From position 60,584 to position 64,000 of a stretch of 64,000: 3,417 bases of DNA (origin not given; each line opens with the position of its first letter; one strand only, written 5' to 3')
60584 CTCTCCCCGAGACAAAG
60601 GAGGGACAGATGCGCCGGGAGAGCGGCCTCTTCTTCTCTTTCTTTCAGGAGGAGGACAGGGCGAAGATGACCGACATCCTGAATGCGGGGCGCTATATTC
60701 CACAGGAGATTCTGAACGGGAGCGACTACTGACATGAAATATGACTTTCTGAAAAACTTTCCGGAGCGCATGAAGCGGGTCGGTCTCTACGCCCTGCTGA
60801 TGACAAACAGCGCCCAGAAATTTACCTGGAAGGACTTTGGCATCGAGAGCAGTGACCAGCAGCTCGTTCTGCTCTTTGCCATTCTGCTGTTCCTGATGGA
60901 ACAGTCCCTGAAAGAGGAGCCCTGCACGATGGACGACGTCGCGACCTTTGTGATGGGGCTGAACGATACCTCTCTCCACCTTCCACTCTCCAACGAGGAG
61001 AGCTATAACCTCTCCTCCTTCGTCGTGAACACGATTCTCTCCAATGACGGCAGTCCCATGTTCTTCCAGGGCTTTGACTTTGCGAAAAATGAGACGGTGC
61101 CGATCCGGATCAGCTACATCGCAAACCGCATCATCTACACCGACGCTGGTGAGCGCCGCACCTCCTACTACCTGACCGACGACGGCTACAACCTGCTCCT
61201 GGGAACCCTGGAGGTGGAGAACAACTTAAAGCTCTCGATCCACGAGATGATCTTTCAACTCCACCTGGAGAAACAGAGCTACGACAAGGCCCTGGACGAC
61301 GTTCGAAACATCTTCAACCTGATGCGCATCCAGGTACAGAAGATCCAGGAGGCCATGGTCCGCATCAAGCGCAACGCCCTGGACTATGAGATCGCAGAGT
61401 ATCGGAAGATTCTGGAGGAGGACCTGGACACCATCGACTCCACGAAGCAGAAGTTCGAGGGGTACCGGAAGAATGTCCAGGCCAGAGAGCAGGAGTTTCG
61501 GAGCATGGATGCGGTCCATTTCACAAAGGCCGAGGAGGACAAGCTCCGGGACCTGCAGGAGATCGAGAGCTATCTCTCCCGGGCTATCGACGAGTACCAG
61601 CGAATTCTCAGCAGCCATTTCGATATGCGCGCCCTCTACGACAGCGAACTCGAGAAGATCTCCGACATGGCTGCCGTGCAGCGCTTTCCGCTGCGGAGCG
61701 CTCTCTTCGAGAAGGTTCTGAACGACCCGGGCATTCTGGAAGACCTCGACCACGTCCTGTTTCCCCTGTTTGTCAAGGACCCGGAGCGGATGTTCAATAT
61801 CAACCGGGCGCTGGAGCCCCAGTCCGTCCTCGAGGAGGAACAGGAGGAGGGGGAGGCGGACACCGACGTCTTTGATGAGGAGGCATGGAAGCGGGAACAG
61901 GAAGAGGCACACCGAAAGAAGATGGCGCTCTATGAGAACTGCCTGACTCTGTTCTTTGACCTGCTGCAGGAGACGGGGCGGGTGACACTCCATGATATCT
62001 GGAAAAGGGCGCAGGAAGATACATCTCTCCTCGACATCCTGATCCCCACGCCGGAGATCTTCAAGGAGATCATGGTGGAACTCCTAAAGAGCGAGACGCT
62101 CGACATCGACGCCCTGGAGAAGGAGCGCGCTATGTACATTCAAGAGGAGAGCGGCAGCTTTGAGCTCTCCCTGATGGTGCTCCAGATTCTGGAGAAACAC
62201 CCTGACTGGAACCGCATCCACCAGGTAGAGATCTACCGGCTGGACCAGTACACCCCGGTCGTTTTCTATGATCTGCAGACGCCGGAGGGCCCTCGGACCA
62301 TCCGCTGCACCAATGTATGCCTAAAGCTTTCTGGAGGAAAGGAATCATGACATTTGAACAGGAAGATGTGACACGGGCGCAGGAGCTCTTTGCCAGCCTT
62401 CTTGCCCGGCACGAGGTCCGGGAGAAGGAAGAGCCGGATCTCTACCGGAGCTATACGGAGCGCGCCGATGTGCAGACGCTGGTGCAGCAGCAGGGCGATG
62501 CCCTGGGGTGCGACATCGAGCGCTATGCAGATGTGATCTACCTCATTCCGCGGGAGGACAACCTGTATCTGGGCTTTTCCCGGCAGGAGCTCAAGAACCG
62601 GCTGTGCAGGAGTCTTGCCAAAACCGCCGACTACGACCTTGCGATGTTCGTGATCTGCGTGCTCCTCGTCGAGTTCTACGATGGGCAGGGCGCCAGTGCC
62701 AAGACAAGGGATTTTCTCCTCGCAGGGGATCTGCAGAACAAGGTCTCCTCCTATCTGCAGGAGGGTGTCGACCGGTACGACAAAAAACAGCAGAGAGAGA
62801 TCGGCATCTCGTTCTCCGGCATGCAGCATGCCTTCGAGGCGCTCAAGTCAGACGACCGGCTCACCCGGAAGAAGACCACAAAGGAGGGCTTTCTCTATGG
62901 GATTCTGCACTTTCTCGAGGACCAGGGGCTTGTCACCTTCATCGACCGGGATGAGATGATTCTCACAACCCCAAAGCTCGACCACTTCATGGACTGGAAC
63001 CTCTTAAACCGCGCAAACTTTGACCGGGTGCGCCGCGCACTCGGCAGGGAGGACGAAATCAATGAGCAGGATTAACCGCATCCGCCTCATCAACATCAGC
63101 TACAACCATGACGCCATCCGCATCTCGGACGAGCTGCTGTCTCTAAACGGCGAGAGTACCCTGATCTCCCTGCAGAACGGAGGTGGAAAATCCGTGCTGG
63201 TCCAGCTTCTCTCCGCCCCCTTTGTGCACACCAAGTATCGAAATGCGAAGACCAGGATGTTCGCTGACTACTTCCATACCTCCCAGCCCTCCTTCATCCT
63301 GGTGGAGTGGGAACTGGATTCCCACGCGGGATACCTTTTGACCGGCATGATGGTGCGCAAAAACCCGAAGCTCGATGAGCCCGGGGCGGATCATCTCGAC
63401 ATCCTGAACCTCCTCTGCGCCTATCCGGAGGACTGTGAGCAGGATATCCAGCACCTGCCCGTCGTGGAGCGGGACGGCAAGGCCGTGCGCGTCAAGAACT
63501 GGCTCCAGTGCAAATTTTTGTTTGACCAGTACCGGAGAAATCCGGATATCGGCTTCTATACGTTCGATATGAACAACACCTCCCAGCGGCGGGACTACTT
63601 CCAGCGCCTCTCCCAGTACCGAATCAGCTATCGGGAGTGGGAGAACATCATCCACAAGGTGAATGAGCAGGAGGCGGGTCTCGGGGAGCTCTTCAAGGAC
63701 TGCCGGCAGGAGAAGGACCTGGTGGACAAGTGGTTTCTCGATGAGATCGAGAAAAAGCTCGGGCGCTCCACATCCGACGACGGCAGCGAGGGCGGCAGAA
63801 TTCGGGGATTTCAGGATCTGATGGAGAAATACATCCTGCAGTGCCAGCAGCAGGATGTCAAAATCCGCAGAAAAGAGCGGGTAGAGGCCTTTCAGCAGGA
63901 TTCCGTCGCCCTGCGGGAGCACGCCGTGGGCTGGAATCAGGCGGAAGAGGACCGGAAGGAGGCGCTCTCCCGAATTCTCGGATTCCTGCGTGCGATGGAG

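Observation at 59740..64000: Wadjet/MksBEFG-like SMC operon in a permuted order (Toprim JetD-like gene first) with divergent kleisin and KITE candidates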

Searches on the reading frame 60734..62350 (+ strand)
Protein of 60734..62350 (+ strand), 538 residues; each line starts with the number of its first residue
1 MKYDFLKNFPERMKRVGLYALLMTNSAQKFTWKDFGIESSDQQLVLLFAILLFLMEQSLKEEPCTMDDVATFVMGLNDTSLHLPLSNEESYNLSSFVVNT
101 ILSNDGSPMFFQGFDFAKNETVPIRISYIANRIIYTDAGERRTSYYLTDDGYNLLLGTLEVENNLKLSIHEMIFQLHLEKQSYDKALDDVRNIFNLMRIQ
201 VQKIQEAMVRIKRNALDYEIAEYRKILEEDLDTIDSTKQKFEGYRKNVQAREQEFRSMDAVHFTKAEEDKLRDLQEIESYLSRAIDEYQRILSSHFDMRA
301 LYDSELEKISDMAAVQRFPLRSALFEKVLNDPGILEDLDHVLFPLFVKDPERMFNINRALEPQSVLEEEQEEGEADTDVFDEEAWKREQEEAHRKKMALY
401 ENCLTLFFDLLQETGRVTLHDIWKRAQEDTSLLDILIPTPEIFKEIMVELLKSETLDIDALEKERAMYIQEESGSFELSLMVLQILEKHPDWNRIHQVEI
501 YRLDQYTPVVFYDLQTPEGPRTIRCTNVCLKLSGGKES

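Call 6: search_protein_families(library=pfam, proteins=[window:60734-62347:+], max_evalue=1)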
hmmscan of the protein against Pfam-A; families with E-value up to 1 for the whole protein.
window:60734-62347:+ (538 aa): 2 families
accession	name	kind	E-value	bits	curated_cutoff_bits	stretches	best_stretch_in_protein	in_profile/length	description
PF20929.2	PDCD10_N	-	0.15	12.2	19.8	1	304-338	18-49/60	Programmed cell death protein 10, dimerisation domain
PF10186.14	ATG14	-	0.26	10.8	33.2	1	196-311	54-165/347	Vacuolar sorting 38 and autophagy-related subunit 14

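Call 7: search_protein_families(library=padloc, proteins=[window:60734-62347:+], max_evalue=1)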
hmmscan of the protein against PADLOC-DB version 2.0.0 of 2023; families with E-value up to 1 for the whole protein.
window:60734-62347:+ (538 aa): 7 families
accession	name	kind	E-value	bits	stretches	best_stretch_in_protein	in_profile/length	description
PDLC00561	JetA3|JetA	-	3.2e-211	700.6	1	1-532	1-535/539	Unknown function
PDLC00562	JetA3|JetA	-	7.2e-53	178.1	1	2-505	5-504/536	Unknown function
PDLC00558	JetA3|JetA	-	1.1e-49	167.5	1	4-501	3-485/511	Unknown function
PDLC00568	JetA3|JetA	-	1.8e-32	111.1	1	5-460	8-461/531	Unknown function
PDLC00566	JetA3|JetA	-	5.9e-24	82.8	1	5-431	9-424/503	Unknown function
PDLC00563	JetA3|JetA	-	1.4e-11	41.8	1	49-420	45-406/520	Unknown function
PDLC00565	JetA3|JetA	-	6.3e-07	26.4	1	139-421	131-402/498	Unknown function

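Call 8: search_protein_families(library=ncbifam, proteins=[window:60734-62347:+], max_evalue=0.01)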
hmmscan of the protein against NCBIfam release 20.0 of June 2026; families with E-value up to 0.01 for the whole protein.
window:60734-62347:+ (538 aa): 0 families

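Call 14: find_encoding_contigs(protein=window:60734-62350:+, flank=10000, max_places=6)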
Protein window:60734-62350:+ (538 aa): 20 contigs read that carry it; 5 places shown.
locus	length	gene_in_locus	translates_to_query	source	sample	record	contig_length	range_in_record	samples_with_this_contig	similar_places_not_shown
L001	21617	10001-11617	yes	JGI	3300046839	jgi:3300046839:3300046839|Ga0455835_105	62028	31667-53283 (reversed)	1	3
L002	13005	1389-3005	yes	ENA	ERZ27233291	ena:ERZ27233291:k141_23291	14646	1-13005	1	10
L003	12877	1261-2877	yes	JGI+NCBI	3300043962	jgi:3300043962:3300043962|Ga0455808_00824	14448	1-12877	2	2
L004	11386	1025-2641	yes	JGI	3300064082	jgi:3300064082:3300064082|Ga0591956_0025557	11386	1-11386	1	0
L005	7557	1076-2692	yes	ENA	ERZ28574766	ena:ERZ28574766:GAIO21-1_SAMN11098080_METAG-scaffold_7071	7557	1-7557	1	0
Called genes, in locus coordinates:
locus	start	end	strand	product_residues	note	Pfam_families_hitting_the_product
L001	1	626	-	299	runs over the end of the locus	PF08239:SH3_3 (faint), PF00877:NLPC_P60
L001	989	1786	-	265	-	-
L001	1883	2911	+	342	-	PF12762:DDE_Tnp_IS1595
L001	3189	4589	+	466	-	PF07592:DDE_Tnp_ISAZ013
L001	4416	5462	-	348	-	-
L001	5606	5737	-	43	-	-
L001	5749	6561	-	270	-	-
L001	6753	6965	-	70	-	-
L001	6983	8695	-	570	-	PF01609:DDE_Tnp_1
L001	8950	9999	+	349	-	-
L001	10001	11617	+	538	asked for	-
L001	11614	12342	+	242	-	PF19539:DUF6063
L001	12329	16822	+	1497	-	-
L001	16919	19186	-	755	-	PF02901:PFL-like, PF01228:Gly_radical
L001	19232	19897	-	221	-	PF04055:Radical_SAM, PF13353:Fer4_12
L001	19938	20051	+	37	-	-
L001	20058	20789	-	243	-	PF00027:cNMP_binding, PF13545:HTH_Crp_2, PF01047:MarR (weak)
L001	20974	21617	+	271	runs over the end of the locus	PF00899:ThiF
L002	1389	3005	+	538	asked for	-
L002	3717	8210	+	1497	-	-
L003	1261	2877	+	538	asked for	-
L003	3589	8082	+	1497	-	-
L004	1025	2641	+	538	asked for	-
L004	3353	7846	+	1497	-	-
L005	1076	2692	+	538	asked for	-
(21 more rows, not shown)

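Call 16: search_protein_families(library=padloc, proteins=[L001:12329-16819:+, L001:8950-9996:+], max_evalue=0.001)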
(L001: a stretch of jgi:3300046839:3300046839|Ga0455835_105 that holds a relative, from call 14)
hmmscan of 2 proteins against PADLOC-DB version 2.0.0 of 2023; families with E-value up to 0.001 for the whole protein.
L001:12329-16819:+ (1497 aa): 5 families
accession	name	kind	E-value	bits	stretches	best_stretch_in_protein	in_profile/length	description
PDLC00583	JetC3|JetC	-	0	1436.7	1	1-1485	1-1465/1471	DUF3584 domain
PDLC00582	JetC3|JetC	-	6.5e-50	168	1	1-1455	1-1433/1472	DUF3584 domain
PDLC00581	JetC3|JetC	-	2.6e-44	149.5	1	1-1444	1-1428/1473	DUF3584 domain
PDLC00585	JetC3|JetC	-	2.3e-30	103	2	1212-1445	1189-1423/1457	DUF3584 domain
PDLC00588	JetC3|JetC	-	0.00055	15.8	1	33-169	54-188/1484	DUF3584 domain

L001:8950-9996:+ (349 aa): 4 families
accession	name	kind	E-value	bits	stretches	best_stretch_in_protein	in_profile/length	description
PDLC00592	JetD3|JetD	-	1.6e-102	341.3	1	20-348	11-337/346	DUF2239; DUF2220 domain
PDLC00591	JetD3|JetD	-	6.9e-60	201.2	1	32-345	29-342/350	DUF2239; DUF2220 domain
PDLC00594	JetD3|JetD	-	1.2e-24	85.4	1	42-345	45-330/345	DUF2239; DUF2220 domain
PDLC00593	JetD3|JetD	-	3.4e-05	21.2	1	131-270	141-269/347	DUF2239; DUF2220 domain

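Call 32: search_solved_structures(query=L001:12329-16819:+, max_evalue=0.1, show_alignments=1)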
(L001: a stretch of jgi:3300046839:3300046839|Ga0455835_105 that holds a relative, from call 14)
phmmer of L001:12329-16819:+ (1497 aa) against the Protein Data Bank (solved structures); distinct sequences matched with E-value up to 0.1: 0.

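Call 46: search_solved_structures(query=A4, max_evalue=10, show_alignments=1)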
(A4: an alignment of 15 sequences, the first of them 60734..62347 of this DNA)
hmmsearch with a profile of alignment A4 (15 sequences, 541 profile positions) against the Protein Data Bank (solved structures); distinct sequences matched with E-value up to 10: 3.
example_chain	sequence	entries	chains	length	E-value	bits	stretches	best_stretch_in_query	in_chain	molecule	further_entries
4d4e_A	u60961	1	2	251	0.5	12.1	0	430-497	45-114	ARMADILLO REPEAT PROTEIN ARM00016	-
5mfb_A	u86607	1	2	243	0.52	12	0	430-497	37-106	YIII(Dq)4CqI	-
5aff_C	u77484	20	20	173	2.5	9.8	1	210-282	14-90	RIBOSOMAL PROTEIN L11 | Putative ribosomal protein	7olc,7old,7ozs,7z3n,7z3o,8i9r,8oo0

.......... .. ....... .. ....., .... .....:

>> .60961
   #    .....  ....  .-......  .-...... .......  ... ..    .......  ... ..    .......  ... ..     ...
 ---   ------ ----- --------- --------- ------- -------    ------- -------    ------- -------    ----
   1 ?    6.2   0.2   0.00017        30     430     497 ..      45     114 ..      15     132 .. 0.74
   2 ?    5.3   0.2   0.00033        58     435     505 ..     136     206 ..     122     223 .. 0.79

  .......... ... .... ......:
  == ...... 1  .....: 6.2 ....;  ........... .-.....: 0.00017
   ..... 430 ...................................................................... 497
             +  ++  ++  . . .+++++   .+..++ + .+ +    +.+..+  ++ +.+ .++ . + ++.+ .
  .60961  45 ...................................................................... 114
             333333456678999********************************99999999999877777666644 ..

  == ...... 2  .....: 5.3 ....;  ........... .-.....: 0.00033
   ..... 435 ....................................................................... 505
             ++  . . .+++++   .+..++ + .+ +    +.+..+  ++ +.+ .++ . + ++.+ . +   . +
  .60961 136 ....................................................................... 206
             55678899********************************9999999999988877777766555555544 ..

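Call 52: search_solved_structures(query=A6, max_evalue=10, show_alignments=4)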
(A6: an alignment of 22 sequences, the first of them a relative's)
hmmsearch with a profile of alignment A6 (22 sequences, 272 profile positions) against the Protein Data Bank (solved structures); distinct sequences matched with E-value up to 10: 0.

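Call 54: search_protein_families(library=pfam, proteins=[L001:12329-16819:+], max_evalue=0.1)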
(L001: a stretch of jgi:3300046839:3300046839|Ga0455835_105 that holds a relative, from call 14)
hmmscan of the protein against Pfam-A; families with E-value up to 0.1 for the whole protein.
L001:12329-16819:+ (1497 aa): 0 families

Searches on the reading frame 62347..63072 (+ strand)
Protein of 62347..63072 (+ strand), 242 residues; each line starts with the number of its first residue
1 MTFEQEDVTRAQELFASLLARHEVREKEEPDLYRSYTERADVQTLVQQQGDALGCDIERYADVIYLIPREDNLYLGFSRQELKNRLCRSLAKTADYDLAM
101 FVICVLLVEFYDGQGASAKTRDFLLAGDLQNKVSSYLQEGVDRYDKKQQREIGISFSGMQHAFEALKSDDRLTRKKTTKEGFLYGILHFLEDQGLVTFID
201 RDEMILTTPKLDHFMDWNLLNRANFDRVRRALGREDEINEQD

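Call 6: search_protein_families(library=pfam, proteins=[window:62347-63072:+], max_evalue=1)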
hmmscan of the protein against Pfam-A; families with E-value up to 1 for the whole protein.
window:62347-63072:+ (242 aa): 3 families
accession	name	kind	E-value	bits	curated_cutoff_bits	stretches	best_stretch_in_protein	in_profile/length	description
PF19539.4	DUF6063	-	1.6e-66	224.5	27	1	1-237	1-242/244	Family of unknown function (DUF6063)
PF03551.20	PadR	-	0.042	14.3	27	1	176-197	27-48/75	Transcriptional regulator PadR-like family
PF15565.11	Imm30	-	0.12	12.9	27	1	175-218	39-81/98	Immunity protein 30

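Call 7: search_protein_families(library=padloc, proteins=[window:62347-63072:+], max_evalue=1)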
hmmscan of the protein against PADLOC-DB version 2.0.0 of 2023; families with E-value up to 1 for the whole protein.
window:62347-63072:+ (242 aa): 7 families
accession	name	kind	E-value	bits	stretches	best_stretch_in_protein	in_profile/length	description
PDLC00572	JetB3|JetB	-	1.6e-98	327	1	1-237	1-237/238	Unknown function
PDLC00577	JetB3|JetB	-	1.4e-30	104.5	1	2-214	3-218/241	Unknown function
PDLC00576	JetB3|JetB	-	3.2e-30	103.3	1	6-232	2-228/237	Unknown function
PDLC00571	JetB3|JetB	-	3.8e-24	83.4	1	4-213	2-213/239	Unknown function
PDLC00575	JetB3|JetB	-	1.4e-19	68.8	1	1-208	1-211/247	Unknown function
PDLC00574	JetB3|JetB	-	1.2e-14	52.5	1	1-216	1-221/249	Unknown function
PDLC00573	JetB3|JetB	-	4.8e-14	50.1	1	3-237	2-245/254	Unknown function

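Call 8: search_protein_families(library=ncbifam, proteins=[window:62347-63072:+], max_evalue=0.01)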
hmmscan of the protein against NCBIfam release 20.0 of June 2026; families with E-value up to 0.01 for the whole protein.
window:62347-63072:+ (242 aa): 0 families

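Call 45: search_solved_structures(query=A3, max_evalue=10, show_alignments=1)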
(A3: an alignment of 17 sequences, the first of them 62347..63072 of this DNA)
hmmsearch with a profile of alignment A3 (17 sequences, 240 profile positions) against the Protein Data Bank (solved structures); distinct sequences matched with E-value up to 10: 3.
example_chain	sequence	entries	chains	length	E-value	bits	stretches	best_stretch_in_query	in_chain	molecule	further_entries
3nrk_A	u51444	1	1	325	0.043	16.2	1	152-209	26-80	LIC12922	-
4y6c_A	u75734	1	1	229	0.078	15.3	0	20-55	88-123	ANSERINA PUTATIVE KINESIN LIGHT chain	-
4y6w_A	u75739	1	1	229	1.5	11.1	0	21-55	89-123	NaB(AB)3ACb - light chain TPR-like repeats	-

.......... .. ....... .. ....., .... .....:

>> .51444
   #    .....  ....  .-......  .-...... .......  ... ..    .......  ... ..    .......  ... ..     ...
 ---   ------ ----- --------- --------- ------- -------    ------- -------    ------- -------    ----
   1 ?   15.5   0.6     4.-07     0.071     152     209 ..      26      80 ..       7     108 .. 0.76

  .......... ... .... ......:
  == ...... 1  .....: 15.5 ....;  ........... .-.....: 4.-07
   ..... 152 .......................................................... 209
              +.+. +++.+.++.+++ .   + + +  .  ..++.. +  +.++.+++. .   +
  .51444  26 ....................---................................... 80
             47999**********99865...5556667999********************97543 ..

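Call 71: predict_structure(protein=window:62347-63072:+)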
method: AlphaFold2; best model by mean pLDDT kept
length: 242 residues; sequences in the alignment: 1
mean_pLDDT: 42.1   pTM: 0.31
mean pLDDT of the five models: 42.1, 39.3, 35.2, 34.5, 33.7
residues with pLDDT >= 90: 0; 70-90: 2; 50-70: 56; < 50: 184
segments of 3 or more residues with pLDDT < 50: 1-5, 10-12, 21-42, 59-126, 148-154, 169-242
pLDDT, mean of each block of 10 residues (from residue 1): 42 50 39 38 56 53 40 39 39 36 37 34 43 60 59 50 52 36 43 41 33 29 30 33 29
secondary structure, 60 per line:
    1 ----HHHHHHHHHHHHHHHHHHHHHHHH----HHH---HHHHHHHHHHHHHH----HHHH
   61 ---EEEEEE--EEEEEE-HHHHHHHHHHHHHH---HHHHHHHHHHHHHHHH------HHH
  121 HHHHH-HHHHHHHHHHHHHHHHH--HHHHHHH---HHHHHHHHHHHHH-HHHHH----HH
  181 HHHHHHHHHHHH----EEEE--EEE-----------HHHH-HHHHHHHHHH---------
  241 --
elements in order: H5-28 H39-52 H57-60 E64-69 E72-77 H79-92 H96-111 H118-125 H127-143 H146-152 H156-168 H170-174 H179-192 E197-200 E203-205 H217-220 H222-231

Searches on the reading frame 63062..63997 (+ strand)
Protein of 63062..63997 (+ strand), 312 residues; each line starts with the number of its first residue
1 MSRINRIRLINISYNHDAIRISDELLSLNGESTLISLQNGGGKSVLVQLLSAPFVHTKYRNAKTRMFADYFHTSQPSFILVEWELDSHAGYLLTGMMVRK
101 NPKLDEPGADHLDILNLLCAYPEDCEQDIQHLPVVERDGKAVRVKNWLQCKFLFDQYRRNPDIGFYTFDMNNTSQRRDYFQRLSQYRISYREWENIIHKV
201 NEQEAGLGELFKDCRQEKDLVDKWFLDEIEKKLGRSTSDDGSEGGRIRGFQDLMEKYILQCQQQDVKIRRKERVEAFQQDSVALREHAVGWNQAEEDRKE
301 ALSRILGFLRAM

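Call 6: search_protein_families(library=pfam, proteins=[window:63062-63997:+], max_evalue=1)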
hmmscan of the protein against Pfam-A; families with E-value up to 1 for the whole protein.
window:63062-63997:+ (312 aa): 0 families

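Call 7: search_protein_families(library=padloc, proteins=[window:63062-63997:+], max_evalue=1)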
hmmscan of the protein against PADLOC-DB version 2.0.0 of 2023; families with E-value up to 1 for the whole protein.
window:63062-63997:+ (312 aa): 9 families
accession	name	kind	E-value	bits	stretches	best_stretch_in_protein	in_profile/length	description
PDLC00583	JetC3|JetC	-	4.5e-139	463.5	1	1-310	1-303/1471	DUF3584 domain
PDLC00582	JetC3|JetC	-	1.4e-18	64.2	1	1-233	1-220/1472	DUF3584 domain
PDLC00585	JetC3|JetC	-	1.1e-15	54.4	1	1-236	1-217/1457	DUF3584 domain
PDLC00584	JetC3|JetC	-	1.2e-13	47.5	1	1-241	1-248/1494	DUF3584 domain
PDLC00581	JetC3|JetC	-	9.6e-12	41.6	1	1-204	1-207/1473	DUF3584 domain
PDLC00578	JetC3|JetC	-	1.9e-08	30.5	1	32-88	36-98/1451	DUF3584 domain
PDLC00579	JetC3|JetC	-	1.8e-06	24.2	1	32-149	36-161/1453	DUF3584 domain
PDLC00588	JetC3|JetC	-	5.3e-06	22.4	1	33-169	54-188/1484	DUF3584 domain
PDLC00589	JetC3|JetC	-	1.1e-05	21.4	1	32-95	52-113/1486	DUF3584 domain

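Call 8: search_protein_families(library=ncbifam, proteins=[window:63062-63997:+], max_evalue=0.01)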
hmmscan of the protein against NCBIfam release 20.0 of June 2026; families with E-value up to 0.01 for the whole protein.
window:63062-63997:+ (312 aa): 0 families
